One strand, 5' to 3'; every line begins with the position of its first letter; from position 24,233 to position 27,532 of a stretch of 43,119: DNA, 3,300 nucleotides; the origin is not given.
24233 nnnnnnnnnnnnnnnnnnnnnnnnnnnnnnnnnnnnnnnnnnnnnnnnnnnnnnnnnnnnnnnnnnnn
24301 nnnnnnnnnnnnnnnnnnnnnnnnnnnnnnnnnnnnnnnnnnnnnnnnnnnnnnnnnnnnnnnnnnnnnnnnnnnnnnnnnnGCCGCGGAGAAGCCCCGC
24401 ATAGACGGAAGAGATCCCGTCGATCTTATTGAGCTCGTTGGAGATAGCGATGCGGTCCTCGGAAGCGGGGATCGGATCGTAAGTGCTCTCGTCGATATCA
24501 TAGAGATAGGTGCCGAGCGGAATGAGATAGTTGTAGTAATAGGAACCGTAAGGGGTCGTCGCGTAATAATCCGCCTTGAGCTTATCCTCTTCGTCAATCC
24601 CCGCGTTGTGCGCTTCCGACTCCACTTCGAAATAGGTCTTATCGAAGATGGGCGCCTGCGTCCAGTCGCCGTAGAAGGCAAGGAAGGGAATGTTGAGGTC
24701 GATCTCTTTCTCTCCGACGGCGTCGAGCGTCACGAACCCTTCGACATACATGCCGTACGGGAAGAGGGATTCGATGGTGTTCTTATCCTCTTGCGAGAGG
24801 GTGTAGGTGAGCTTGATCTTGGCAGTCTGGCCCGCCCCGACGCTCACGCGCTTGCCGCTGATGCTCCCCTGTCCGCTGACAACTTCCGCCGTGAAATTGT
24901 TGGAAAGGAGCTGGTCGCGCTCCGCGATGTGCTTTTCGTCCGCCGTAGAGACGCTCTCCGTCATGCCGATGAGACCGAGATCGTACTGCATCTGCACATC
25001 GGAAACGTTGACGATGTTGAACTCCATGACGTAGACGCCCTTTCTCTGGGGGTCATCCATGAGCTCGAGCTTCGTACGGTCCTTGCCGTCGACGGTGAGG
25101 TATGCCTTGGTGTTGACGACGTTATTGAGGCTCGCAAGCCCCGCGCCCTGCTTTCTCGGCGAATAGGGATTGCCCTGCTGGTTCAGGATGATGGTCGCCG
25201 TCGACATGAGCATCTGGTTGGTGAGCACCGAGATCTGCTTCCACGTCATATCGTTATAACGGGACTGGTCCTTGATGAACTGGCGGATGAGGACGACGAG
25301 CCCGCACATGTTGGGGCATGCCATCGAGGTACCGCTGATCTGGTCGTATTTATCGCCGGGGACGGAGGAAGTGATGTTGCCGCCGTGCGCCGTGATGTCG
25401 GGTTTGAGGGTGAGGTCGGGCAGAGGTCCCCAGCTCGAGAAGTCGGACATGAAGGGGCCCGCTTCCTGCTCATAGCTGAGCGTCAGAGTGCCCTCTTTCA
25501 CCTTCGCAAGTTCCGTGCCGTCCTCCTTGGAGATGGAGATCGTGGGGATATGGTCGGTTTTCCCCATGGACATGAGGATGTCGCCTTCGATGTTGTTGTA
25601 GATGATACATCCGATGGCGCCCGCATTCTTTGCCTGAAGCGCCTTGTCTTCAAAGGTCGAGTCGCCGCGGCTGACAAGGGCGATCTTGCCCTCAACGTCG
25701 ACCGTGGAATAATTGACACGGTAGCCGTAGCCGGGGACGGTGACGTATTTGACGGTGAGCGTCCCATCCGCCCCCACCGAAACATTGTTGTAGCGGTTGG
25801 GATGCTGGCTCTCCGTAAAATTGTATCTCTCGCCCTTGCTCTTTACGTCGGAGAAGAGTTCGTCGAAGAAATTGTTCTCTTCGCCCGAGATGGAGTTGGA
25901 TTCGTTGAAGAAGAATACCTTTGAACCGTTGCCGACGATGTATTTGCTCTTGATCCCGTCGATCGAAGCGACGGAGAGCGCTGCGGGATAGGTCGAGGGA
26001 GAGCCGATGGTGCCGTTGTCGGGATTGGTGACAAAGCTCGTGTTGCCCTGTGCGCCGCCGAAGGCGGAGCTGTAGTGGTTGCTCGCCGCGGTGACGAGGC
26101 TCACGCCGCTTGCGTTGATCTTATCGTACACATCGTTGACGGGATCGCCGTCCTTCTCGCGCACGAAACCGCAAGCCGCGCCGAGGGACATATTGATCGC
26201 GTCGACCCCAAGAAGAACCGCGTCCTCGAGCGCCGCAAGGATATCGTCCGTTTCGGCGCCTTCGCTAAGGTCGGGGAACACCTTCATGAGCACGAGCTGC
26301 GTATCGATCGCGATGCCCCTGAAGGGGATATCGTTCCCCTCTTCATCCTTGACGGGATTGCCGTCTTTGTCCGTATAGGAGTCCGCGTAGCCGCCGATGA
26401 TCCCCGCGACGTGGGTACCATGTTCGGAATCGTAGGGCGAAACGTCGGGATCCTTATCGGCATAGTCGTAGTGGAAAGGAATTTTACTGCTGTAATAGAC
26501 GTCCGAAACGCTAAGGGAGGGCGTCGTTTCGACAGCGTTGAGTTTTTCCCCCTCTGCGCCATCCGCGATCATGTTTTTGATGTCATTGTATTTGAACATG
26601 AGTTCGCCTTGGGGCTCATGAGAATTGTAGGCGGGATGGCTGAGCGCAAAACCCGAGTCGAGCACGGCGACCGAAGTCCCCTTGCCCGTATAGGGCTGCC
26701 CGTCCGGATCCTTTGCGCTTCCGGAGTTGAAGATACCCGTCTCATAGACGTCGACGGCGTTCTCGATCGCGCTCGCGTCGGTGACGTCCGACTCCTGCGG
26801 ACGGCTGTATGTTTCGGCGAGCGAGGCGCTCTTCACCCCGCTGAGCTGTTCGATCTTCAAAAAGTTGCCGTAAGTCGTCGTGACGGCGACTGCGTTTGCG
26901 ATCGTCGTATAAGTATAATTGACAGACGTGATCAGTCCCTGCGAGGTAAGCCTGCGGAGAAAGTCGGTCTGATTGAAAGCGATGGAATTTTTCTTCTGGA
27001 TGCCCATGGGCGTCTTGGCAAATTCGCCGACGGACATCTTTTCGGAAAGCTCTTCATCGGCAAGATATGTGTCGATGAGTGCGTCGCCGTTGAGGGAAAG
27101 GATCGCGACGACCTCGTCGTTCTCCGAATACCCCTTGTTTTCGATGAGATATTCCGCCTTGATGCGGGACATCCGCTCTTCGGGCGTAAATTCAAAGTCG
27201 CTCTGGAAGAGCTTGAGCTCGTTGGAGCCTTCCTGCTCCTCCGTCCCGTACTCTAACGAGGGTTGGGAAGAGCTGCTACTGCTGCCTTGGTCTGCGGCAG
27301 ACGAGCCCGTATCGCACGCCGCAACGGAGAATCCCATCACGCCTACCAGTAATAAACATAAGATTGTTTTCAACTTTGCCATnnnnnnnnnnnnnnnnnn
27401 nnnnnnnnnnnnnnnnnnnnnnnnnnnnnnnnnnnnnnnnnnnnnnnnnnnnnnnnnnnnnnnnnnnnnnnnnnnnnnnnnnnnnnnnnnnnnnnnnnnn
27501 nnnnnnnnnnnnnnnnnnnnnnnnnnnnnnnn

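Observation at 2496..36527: A 34-kb one-strand locus couples a cell-envelope subtilase, a full Opp importer and five giant lipoproteins: a candidate Gram-positive 'protein utilisation locus'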

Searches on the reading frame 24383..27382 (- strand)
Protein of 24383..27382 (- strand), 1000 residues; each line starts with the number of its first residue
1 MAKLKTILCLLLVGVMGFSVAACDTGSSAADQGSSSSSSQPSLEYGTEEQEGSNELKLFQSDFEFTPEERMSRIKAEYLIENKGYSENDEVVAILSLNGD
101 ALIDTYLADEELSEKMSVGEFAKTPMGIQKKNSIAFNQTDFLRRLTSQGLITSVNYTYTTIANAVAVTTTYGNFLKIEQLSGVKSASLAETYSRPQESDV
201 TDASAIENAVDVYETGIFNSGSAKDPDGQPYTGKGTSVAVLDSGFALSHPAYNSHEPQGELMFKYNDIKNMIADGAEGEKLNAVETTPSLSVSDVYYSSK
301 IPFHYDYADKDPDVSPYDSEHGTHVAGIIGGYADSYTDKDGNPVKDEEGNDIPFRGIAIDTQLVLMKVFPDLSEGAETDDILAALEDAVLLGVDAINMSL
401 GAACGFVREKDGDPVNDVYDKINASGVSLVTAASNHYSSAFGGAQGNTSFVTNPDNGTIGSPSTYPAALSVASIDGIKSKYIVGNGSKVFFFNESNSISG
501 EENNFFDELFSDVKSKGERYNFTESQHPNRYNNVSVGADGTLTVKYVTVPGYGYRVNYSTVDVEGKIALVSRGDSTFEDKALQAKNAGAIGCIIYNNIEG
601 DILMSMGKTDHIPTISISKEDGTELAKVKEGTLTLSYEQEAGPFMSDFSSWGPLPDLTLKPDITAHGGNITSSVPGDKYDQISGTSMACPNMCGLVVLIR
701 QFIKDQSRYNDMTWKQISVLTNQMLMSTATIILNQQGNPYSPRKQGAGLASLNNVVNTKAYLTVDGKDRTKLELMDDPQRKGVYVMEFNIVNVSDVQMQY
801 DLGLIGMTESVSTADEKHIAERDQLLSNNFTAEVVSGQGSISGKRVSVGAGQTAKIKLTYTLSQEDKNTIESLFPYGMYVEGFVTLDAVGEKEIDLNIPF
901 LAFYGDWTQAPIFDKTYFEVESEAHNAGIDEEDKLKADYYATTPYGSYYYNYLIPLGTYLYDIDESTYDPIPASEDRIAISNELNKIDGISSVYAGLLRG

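Call 11: find_homologous_proteins(query=window:24383-27382:-, max_evalue=1e-10)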
Query window:24383-27382:- (1000 aa): 1183 proteins with E <= 1e-10 among 8000 candidates; the best 120 are listed.
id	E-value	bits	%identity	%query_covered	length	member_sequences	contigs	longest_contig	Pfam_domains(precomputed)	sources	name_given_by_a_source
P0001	0.0e+0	1152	56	100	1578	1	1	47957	PF13306.13,PF06280.19,PF02225.28,PF02368.25,PF00082.28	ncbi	-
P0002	0.0e+0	1081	56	94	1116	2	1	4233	PF06280.19,PF02225.28,PF00082.28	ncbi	-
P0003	3.0e-288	977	58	85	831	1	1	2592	PF06280.19,PF02225.28,PF00082.28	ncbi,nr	ncbi:MAG: S8 family serine peptidase, partial [Clostridia bacterium]|nr:S8 family serine peptidase [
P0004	4.4e-284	963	59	80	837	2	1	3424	PF02225.28,PF00082.28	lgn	-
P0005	3.5e-271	921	56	81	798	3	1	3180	PF02225.28,PF00082.28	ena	-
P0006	1.1e-270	919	64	69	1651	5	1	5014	PF13306.13,PF06280.19,PF02225.28,PF22359.3,PF02368.25,PF13855.13,PF00082.28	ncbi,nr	ncbi:MAG: leucine-rich repeat protein, partial [Clostridia bacterium]|nr:leucine-rich repeat protein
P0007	3.7e-269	914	48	99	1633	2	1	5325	PF13306.13,PF02225.28,PF22359.3,PF02368.25,PF00082.28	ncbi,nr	ncbi:MAG: S8 family serine peptidase, partial [Acholeplasmatales bacterium]|nr:S8 family serine pept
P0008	3.9e-257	874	46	100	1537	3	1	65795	PF13306.13,PF06280.19,PF02225.28,PF22359.3,PF02368.25,PF00082.28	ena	-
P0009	6.7e-257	873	46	99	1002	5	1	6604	PF06280.19,PF02225.28,PF09826.16,PF00082.28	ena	-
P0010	3.6e-248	844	57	71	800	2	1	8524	PF02225.28,PF00082.28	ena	-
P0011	6.4e-244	830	50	90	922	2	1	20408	PF06280.19,PF02225.28,PF00082.28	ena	-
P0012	4.3e-239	814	51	83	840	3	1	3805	PF06280.19,PF02225.28,PF00082.28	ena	-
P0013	2.0e-235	802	48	89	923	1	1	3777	PF06280.19,PF02225.28,PF00082.28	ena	-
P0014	1.5e-233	796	45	100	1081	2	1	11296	PF06280.19,PF02225.28,PF00082.28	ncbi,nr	ncbi:MAG: S8 family serine peptidase, partial [Clostridia bacterium]|nr:S8 family serine peptidase [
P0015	4.9e-233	794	47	96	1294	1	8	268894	PF06280.19,PF02225.28,PF00082.28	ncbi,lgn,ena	-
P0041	4.9e-174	599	41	92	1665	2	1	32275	PF13306.13,PF06280.19,PF26182.1,PF02225.28,PF21461.4,PF22359.3,PF02368.25,PF26918.1,PF00082.28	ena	-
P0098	1.2e-118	416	36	83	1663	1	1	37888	PF13306.13,PF06280.19,PF02225.28,PF00082.28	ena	-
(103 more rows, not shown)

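Call 12: find_encoding_contigs(protein=P0001, flank=10000, max_places=2)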
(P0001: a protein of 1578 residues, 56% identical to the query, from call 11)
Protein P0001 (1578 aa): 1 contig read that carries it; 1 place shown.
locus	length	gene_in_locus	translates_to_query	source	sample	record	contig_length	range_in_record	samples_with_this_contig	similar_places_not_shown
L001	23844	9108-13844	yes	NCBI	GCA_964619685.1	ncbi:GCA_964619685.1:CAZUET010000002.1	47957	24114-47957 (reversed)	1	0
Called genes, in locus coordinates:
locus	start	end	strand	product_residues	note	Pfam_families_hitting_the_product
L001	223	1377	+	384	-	-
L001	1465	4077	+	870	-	PF00496:SBP_bac_5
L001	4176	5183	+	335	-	PF00528:BPD_transp_1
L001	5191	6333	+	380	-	PF12911:OppC_N, PF00528:BPD_transp_1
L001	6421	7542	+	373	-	PF00005:ABC_tran, PF13304:AAA_21 (faint), PF08352:oligo_HPY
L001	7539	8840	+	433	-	PF00005:ABC_tran, PF13304:AAA_21 (faint), PF08352:oligo_HPY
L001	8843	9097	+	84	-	-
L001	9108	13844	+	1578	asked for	PF00082:Peptidase_S8, PF02225:PA, PF06280:fn3_5, PF02368:Big_2 (faint), PF13306:LRR_5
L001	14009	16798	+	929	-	PF13306:LRR_5, PF13855:LRR_8 (faint), PF13306:LRR_5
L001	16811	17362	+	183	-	-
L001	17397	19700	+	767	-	-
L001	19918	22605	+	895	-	-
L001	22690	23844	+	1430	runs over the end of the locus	-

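Call 13: find_encoding_contigs(protein=P0008, flank=10000, max_places=2)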
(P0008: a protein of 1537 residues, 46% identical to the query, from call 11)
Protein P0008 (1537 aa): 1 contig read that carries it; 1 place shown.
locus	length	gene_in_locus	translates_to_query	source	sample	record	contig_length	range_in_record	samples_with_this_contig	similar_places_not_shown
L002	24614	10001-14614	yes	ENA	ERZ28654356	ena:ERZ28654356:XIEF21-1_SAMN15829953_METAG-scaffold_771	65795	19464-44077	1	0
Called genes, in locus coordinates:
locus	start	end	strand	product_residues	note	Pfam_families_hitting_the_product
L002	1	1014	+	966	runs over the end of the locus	PF18657:YDG, PF18676:MBG_2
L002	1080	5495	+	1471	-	PF02449:Glyco_hydro_42 (weak), PF16116:DUF4832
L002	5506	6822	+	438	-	PF02056:Glyco_hydro_4, PF11975:Glyco_hydro_4C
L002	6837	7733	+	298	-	PF00294:PfkB, PF08543:Phos_pyr_kin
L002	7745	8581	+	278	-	-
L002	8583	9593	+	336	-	PF00356:LacI (weak), PF00532:Peripla_BP_1, PF13407:Peripla_BP_4, PF13377:Peripla_BP_3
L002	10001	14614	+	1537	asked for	PF00082:Peptidase_S8, PF02225:PA, PF06280:fn3_5, PF22359:Big-like (faint), PF02368:Big_2, PF13306:LRR_5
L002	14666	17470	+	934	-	PF13306:LRR_5, PF13855:LRR_8 (faint), PF13306:LRR_5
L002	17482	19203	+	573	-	-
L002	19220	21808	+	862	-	PF00496:SBP_bac_5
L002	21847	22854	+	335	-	PF00528:BPD_transp_1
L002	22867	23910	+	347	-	PF12911:OppC_N, PF00528:BPD_transp_1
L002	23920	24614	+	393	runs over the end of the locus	PF00005:ABC_tran, PF13304:AAA_21 (weak), PF08352:oligo_HPY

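Call 14: find_encoding_contigs(protein=P0015, flank=10000, max_places=2)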
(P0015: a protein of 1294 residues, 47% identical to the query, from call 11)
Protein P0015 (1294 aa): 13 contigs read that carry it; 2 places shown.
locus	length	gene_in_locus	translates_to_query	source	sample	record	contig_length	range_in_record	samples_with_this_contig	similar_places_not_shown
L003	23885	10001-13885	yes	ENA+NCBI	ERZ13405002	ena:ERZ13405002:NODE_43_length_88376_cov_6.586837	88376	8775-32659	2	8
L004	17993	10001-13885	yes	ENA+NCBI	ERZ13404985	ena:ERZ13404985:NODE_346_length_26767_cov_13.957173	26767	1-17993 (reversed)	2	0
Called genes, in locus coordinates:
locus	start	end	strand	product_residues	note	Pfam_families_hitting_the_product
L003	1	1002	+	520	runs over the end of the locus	PF00005:ABC_tran, PF13304:AAA_21 (faint), PF00005:ABC_tran, PF17912:OB_MalK (weak)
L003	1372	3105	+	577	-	PF02837:Glyco_hydro_2_N, PF22666:Glyco_hydro_2_N2, PF00703:Glyco_hydro_2 (weak), PF02836:Glyco_hydro_2_C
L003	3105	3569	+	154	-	PF00383:dCMP_cyt_deam_1, PF14437:MafB19-deam, PF14439:Bd3614-deam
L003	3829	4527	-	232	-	-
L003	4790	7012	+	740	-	PF08447:PAS_3, PF00512:HisKA, PF02518:HATPase_c, PF00072:Response_reg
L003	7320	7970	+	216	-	PF04402:SIMPL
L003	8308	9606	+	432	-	PF01336:tRNA_anti-codon, PF00152:tRNA-synt_2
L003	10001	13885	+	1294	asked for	PF00082:Peptidase_S8, PF02225:PA, PF06280:fn3_5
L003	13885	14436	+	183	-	-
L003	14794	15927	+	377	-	PF00149:Metallophos, PF12850:Metallophos_2 (weak), PF12320:SbcD_C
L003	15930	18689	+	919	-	PF13476:AAA_23, PF13514:AAA_27 (weak), PF13555:AAA_29 (weak), PF13558:SbcC_Walker_B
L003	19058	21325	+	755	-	PF00149:Metallophos, PF09587:PGA_cap (faint), PF02872:5_nucleotid_C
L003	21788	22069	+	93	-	-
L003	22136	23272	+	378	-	-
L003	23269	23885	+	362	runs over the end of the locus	PF00005:ABC_tran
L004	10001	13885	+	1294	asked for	PF00082:Peptidase_S8, PF02225:PA, PF06280:fn3_5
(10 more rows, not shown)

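Call 23: search_solved_structures(query=window:24383-27382:-, max_evalue=0.001)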
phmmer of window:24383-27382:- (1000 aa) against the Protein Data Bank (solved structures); distinct sequences matched with E-value up to 0.001: 86 (the best 60 are shown).
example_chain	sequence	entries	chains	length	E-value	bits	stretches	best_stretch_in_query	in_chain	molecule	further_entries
8bty_A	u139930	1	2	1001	1.8e-57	198.3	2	561-938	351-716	C5a peptidase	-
1xf1_A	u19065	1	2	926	2.6e-57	197.8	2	561-938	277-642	C5a peptidase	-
3eif_A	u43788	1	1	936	1.8e-56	195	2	561-938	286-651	C5a peptidase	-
7yzx_A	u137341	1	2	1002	8.8e-56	192.8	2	561-938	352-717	C5a peptidase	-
7bj3_A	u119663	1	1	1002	2.1e-55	191.5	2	561-938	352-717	C5a peptidase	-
7edd_A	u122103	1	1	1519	2e-53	185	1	188-941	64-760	C5a peptidase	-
5xya_A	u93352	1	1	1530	3.5e-52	180.9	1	306-941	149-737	Chemokine protease C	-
31mr_B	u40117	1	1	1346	5.5e-52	180.2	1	306-941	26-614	Cell envelope proteinase A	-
6vjb_A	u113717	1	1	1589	6.3e-52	180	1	306-941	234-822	Putative cell envelope proteinase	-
5xyr_A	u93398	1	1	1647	3.2e-51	177.7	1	306-941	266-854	Chemokine protease C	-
5xxz_A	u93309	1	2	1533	8.1e-51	176.3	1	306-941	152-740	Chemokine protease C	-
8jmw_A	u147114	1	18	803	8.4e-29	103.5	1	550-802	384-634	S8 family serine peptidase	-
6hc6_A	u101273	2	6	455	2.9e-13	52.1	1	550-636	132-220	Aminopeptidase YwaD | Aminopeptidase Y (Arg Lys Leu preference)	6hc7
2ek8_A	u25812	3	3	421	1.9e-09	39.4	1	543-698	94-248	Aminopeptidase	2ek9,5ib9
1sbt_A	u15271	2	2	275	8e-09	37.4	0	660-700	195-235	SUBTILISIN BPN' | SUBTILISIN NOVO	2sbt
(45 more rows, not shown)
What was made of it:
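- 19601..27382 (-): A 2,593-aa cell-envelope proteinase. In order it has a lipobox, a presumed pro-region, an S8 catalytic domain with a PA insert, fn3_5, Big_2, 8 BspA-type LRR_5 stretches, a helical segment, a Pro-rich spacer and a C-terminal TM anchor. The best PDB relatives are C5a peptidase, SpyCEP and cell-envelope proteinase, at E 1e-57 to 1e-51 (call 23).
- On Cell-envelope proteinase / C5a-peptidase group of subtilases (S8 with PA insert): The PDB alignment to C5a peptidase, SpyCEP and CEP spans residues 188-941 (call 23).
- Closest known: Streptococcal C5a peptidase. Same: These are the closest solved relatives of the catalytic, PA and Fn3 region (E 1e-57 to 1e-51, call 23).
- The closest solved relatives of the protease, C5a peptidase and SpyCEP, are specific immune-evasion enzymes rather than nutritional ones (call 23). 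The nearest solved relatives are C5a peptidase and SpyCEP (call 23).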

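Call 79: find_encoding_contigs(protein=P0041, flank=10000, max_places=1)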
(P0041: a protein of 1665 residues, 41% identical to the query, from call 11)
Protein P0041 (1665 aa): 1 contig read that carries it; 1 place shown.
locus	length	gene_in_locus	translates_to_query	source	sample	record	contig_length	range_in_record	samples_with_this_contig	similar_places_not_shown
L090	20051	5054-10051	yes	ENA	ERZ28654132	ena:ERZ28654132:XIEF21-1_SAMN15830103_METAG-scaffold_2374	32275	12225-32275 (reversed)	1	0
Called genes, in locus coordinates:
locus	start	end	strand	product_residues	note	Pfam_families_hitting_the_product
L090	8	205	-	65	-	-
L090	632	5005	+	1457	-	PF09479:Flg_new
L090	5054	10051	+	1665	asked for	PF26918:Ig_Eae (faint), PF00082:Peptidase_S8, PF02225:PA, PF22359:Big-like (faint), PF06280:fn3_5 (weak), PF02368:Big_2 (weak), PF02368:Big_2, PF13306:LRR_5, +2 more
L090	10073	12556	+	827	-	PF13306:LRR_5, PF13855:LRR_8 (faint), PF13306:LRR_5, PF07523:Big_3 (faint)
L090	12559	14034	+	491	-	-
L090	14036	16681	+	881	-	PF00496:SBP_bac_5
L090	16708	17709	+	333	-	PF00528:BPD_transp_1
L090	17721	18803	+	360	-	PF12911:OppC_N, PF00528:BPD_transp_1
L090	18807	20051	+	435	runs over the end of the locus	PF00005:ABC_tran, PF08352:oligo_HPY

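Call 80: find_encoding_contigs(protein=P0098, flank=10000, max_places=1)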
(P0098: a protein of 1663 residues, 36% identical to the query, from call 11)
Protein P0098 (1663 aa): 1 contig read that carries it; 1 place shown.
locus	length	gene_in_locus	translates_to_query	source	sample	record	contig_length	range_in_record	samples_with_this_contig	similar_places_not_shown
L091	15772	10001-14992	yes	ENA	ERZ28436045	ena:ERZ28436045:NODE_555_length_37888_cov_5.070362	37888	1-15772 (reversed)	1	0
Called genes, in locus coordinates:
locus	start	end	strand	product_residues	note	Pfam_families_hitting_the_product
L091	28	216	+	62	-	PF14056:DUF4250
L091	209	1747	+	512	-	PF00702:Hydrolase, PF13419:HAD_2, PF00557:Peptidase_M24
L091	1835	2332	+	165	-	-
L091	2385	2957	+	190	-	PF01741:MscL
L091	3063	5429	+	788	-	-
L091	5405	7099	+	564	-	PF01432:Peptidase_M3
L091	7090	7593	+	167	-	PF00293:NUDIX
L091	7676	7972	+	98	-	-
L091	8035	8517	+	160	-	PF14622:Ribonucleas_3_3, PF00636:Ribonuclease_3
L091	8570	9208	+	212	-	-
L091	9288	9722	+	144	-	PF00903:Glyoxalase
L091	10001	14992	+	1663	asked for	PF00082:Peptidase_S8, PF02225:PA, PF06280:fn3_5 (weak), PF13306:LRR_5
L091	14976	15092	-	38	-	-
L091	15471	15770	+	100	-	?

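Call 93: find_related_loci(query=A9, collection=metagenome_contigs, flank=10000)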
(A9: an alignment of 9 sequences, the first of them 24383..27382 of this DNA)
Query A9 (1000 aa) in metagenome_contigs; peptide patterns used: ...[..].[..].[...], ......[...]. (x = any residue, [..] = any of these).
593 stretches matched a pattern; 372 encode a relative of the query (tblastn E <= 1e-3); the best 80 are kept; 80 distinct loci.
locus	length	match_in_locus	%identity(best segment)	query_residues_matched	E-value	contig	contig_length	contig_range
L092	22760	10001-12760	60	5-999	0e+0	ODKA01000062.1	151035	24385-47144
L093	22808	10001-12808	57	8-1000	0e+0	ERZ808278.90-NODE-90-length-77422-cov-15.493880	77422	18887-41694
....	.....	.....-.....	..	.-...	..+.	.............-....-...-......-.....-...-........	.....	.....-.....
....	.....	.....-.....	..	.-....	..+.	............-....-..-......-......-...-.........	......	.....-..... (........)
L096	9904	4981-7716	60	7-999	0e+0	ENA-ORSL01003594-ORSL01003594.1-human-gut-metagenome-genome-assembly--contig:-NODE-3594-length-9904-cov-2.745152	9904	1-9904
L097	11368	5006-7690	60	55-999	0e+0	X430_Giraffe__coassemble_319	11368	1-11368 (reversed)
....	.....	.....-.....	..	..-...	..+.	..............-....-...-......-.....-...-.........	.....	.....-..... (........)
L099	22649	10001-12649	61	56-999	0e+0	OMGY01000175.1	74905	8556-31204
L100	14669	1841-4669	57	8-1000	0e+0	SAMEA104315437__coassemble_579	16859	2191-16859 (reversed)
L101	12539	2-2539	62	97-999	0e+0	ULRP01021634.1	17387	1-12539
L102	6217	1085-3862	56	1-999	0e+0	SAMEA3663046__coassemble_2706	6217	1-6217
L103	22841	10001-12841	56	3-1000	0e+0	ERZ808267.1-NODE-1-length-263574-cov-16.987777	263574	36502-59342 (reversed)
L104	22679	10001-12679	60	46-999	0e+0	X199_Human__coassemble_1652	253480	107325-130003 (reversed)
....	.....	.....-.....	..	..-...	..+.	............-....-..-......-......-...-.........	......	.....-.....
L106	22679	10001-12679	60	46-999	0e+0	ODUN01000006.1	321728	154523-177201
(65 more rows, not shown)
